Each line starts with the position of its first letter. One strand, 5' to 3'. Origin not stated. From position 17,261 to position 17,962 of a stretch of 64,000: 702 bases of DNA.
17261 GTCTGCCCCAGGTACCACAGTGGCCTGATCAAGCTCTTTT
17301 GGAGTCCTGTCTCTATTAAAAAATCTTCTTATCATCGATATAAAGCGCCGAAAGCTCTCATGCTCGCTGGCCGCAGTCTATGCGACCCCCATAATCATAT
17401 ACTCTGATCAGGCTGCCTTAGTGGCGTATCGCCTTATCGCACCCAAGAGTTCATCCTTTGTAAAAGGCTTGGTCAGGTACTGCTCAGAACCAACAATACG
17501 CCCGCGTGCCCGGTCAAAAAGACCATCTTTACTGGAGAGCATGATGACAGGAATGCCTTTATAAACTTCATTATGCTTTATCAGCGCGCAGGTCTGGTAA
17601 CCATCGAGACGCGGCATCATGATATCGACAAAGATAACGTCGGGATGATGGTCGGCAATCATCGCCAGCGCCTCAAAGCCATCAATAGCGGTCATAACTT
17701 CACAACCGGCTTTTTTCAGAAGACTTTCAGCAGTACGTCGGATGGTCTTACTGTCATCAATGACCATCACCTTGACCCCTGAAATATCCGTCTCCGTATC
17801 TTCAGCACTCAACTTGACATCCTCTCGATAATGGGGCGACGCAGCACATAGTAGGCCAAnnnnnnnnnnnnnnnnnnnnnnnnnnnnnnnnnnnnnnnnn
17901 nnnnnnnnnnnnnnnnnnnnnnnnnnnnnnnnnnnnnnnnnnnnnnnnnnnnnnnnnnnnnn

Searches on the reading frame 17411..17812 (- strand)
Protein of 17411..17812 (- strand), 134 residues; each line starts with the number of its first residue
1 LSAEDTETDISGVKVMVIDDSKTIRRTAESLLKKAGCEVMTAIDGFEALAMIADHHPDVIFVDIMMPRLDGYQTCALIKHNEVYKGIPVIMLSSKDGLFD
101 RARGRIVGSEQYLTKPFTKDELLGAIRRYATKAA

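Call 52: find_encoding_contigs(protein=window:17411-17812:-, flank=6000, max_places=10)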
Protein window:17411-17812:- (134 aa): 14 contigs read that carry it; 10 places shown.
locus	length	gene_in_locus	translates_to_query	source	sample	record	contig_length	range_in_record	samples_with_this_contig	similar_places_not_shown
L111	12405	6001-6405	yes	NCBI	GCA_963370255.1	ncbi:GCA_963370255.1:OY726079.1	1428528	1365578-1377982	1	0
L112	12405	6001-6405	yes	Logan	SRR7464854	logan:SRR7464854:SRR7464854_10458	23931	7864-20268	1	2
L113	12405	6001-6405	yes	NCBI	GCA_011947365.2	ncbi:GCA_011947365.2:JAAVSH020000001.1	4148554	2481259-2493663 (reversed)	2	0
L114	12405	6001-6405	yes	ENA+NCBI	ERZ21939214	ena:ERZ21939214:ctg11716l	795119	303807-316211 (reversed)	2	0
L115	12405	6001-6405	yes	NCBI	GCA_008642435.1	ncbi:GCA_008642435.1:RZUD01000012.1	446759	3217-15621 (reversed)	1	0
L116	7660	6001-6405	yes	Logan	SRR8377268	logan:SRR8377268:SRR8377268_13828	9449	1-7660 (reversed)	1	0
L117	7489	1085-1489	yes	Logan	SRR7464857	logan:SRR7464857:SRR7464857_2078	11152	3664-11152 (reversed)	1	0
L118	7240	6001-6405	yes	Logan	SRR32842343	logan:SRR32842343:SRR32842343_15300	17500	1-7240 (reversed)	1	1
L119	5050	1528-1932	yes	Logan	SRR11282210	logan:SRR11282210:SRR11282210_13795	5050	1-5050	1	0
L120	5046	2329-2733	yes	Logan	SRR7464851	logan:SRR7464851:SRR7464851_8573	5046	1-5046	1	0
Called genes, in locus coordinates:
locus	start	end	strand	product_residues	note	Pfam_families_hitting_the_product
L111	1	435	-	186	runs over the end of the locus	PF00156:Pribosyltran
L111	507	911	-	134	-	PF03652:RuvX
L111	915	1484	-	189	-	PF02622:DUF179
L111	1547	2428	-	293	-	PF13103:TonB_2 (weak), PF03544:TonB_C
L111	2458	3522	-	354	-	PF02424:ApbE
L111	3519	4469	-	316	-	PF02951:GSH-S_N, PF02955:GSH-S_ATP, PF08443:RimK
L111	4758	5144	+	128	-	-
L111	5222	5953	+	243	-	PF00581:Rhodanese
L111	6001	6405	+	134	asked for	PF00072:Response_reg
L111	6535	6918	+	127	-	PF00072:Response_reg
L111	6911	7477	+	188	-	PF01584:CheW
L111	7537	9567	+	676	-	PF13675:PilJ, PF00015:MCPsignal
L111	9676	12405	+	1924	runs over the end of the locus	-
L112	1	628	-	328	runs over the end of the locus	PF02729:OTCace_N, PF00185:OTCace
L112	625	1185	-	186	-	PF00156:Pribosyltran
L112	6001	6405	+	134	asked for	PF00072:Response_reg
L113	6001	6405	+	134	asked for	PF00072:Response_reg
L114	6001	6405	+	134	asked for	PF00072:Response_reg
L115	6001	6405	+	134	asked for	PF00072:Response_reg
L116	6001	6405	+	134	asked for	PF00072:Response_reg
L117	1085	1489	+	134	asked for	PF00072:Response_reg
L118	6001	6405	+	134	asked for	PF00072:Response_reg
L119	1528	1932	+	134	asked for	PF00072:Response_reg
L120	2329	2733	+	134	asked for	PF00072:Response_reg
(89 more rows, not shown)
